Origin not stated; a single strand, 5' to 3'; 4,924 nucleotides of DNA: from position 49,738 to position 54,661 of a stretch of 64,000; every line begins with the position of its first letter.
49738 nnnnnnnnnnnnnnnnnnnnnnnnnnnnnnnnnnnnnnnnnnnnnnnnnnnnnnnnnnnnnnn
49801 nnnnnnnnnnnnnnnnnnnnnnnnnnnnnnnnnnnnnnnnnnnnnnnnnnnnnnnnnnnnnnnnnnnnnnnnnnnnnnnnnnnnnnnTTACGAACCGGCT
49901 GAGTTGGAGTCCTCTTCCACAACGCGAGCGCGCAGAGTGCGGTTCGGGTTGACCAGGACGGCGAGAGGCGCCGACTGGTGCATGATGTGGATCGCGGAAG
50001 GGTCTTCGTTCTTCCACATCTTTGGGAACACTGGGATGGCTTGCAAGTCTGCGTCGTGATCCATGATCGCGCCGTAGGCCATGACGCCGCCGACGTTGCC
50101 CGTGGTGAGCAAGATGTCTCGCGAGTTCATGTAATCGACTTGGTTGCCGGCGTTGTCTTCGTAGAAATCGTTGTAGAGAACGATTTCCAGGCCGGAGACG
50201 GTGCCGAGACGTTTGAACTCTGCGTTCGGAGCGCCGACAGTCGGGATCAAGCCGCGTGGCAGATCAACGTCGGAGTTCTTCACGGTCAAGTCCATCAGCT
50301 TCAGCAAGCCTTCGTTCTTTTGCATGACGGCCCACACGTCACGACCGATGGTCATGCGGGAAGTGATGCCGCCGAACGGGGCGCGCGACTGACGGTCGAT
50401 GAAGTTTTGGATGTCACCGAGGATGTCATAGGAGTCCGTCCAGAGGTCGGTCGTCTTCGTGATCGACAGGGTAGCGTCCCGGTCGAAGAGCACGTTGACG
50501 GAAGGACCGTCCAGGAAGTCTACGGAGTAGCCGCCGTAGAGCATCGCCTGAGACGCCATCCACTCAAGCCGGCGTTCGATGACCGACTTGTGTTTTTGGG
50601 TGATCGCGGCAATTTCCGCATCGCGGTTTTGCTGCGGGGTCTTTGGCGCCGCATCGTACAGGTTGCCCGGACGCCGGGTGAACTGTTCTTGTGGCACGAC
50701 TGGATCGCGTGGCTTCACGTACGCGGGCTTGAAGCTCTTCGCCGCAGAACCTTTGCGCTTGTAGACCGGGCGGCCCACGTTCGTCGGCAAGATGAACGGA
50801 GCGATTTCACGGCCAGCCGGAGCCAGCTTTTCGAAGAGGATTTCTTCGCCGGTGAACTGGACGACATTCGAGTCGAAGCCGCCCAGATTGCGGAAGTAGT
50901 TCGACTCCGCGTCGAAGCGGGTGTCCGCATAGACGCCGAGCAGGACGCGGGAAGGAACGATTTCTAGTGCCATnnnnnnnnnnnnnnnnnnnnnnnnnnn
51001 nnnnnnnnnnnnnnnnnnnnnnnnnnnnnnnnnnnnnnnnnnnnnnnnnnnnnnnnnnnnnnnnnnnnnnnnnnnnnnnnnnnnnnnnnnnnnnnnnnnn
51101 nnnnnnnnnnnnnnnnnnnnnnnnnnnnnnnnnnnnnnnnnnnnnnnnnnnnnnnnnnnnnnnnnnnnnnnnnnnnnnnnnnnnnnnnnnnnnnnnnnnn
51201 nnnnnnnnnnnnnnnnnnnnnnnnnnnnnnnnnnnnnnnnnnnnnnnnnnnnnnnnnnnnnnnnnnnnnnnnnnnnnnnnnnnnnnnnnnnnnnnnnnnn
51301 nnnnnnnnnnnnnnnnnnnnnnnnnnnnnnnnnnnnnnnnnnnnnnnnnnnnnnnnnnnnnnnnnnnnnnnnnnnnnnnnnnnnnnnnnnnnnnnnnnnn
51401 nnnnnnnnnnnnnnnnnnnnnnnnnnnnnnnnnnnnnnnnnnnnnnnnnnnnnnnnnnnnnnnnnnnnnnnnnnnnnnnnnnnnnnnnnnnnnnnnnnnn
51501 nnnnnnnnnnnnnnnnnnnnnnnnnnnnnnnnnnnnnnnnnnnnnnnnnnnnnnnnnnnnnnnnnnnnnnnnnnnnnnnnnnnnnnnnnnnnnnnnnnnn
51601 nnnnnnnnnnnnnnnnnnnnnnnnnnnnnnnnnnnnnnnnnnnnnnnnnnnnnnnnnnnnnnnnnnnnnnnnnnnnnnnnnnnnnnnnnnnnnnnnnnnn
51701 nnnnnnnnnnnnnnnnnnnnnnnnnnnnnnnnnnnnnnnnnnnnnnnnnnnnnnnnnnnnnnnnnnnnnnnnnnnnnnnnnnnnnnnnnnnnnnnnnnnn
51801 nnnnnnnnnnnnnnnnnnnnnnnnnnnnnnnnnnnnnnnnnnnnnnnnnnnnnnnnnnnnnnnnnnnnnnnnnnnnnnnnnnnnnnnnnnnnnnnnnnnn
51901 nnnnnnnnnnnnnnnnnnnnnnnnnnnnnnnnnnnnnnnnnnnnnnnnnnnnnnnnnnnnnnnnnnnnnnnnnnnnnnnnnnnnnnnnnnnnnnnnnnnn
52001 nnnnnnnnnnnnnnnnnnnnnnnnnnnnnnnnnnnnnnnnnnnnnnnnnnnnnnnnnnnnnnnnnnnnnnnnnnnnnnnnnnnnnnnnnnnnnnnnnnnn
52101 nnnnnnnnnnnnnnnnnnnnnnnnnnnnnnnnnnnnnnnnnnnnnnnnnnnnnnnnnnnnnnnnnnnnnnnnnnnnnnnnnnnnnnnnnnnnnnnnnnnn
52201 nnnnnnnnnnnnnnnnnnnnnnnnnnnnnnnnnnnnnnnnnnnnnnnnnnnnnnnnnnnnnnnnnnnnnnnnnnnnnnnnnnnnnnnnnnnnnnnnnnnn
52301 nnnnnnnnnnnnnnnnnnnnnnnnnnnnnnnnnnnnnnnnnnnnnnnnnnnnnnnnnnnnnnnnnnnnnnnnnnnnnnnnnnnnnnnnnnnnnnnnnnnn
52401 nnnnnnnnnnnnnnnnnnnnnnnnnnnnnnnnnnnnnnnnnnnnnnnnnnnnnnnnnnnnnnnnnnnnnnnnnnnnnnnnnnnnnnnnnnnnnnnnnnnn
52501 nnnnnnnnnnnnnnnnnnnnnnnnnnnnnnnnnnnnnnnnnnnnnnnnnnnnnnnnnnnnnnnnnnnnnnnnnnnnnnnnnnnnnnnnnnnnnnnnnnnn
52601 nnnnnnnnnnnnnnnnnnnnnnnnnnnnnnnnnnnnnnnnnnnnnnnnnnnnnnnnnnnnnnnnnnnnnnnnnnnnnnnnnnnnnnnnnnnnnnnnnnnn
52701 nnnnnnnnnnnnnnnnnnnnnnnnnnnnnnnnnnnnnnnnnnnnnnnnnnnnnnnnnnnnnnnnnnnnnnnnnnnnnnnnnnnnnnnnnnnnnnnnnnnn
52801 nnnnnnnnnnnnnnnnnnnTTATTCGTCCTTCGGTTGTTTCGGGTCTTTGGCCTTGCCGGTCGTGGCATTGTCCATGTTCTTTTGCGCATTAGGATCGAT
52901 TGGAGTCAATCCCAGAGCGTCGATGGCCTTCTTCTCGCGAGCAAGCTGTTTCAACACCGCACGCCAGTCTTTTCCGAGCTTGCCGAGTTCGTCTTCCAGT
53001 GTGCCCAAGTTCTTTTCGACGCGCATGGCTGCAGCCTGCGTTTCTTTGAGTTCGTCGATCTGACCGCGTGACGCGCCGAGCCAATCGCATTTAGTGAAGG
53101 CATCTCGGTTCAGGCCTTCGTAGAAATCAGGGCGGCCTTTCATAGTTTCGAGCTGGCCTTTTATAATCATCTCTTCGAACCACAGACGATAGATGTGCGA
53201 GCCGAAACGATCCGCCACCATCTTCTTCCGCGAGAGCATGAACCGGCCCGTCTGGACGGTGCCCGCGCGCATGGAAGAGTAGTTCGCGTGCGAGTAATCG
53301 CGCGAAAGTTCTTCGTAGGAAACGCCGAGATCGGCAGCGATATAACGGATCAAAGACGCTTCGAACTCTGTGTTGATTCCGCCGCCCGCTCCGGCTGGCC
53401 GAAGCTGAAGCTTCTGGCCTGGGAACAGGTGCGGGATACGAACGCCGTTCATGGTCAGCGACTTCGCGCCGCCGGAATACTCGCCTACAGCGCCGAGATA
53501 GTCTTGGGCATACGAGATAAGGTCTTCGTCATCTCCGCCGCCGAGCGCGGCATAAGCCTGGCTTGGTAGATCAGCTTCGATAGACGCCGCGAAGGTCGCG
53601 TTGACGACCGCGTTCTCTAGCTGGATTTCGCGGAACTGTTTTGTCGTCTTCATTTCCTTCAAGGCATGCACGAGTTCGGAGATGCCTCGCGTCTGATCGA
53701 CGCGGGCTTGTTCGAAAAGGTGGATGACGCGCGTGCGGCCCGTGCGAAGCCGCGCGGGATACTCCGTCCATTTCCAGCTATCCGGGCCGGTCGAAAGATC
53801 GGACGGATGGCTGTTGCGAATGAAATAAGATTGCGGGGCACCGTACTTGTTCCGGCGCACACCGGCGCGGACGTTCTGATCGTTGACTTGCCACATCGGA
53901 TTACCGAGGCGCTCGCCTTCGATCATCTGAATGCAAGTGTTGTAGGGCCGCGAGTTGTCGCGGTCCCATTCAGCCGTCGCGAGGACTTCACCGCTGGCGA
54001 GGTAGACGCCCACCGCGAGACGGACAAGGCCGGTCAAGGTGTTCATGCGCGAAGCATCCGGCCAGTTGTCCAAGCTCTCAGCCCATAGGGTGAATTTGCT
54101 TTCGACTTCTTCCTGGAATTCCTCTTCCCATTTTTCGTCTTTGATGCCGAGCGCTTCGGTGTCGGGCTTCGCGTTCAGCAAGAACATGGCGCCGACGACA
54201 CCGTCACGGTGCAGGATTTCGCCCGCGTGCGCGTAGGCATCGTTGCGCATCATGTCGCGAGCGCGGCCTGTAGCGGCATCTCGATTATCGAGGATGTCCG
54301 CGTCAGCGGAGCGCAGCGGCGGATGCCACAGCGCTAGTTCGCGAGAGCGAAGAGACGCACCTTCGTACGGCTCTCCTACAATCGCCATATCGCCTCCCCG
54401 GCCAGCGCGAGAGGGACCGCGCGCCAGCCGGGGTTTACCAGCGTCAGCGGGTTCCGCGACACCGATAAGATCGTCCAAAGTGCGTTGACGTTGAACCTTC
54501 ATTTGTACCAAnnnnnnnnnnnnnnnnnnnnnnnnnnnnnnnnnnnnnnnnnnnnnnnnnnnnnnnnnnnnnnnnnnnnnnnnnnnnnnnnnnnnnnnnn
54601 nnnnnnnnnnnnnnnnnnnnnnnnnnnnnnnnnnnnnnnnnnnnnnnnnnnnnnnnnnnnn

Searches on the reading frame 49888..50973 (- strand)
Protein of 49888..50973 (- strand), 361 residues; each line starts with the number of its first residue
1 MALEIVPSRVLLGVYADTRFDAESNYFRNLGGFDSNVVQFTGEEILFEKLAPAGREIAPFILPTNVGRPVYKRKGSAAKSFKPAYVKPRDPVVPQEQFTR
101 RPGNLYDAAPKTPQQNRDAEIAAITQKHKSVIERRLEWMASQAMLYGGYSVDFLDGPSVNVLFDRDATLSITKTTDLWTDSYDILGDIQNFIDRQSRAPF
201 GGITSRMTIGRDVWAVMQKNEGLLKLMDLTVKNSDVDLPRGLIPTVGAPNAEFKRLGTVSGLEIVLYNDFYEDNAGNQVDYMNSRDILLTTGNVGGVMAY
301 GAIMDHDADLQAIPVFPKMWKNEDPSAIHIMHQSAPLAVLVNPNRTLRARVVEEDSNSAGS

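Call 13: search_protein_families(library=phrogs, proteins=[window:49888-50973:-], max_evalue=0.001)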
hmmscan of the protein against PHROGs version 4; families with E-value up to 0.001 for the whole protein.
window:49888-50973:- (361 aa): 5 families
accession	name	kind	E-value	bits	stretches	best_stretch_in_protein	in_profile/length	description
phrog_29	-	head and packaging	9.5e-54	184.2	1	24-358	46-365/439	major head protein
phrog_2353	-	head and packaging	2.8e-18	66.9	1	33-334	27-323/481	major head protein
phrog_6020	-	head and packaging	2.7e-17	63.3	1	37-353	31-342/473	major head protein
phrog_6281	-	unknown function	4.9e-16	60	1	33-174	27-165/209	-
phrog_18489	-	unknown function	2.1e-07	32.1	1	36-104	32-98/151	-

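Call 43: find_encoding_contigs(protein=window:49888-50973:-, flank=10000, max_places=10)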
Protein window:49888-50973:- (361 aa): no gene with exactly this product is on record in the collection.

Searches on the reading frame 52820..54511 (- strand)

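Call 13: search_protein_families(library=phrogs, proteins=[window:52820-54511:-], max_evalue=0.001)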
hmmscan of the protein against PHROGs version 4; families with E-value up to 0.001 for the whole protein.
window:52820-54511:- (563 aa): 6 families
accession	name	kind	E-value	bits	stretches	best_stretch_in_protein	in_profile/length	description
phrog_21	-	head and packaging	2.3e-124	417.7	1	5-558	4-524/1362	portal protein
phrog_537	-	head and packaging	4.1e-56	190.8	1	315-554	10-224/233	portal protein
phrog_3993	-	unknown function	1e-22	82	1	58-218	34-193/195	-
phrog_30178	-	head and packaging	4.1e-09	37.8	1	44-118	33-107/122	portal protein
phrog_5862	-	unknown function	1e-07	33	1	485-537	3-55/81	-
phrog_27056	-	unknown function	4.7e-06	27.4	1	53-108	29-84/135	-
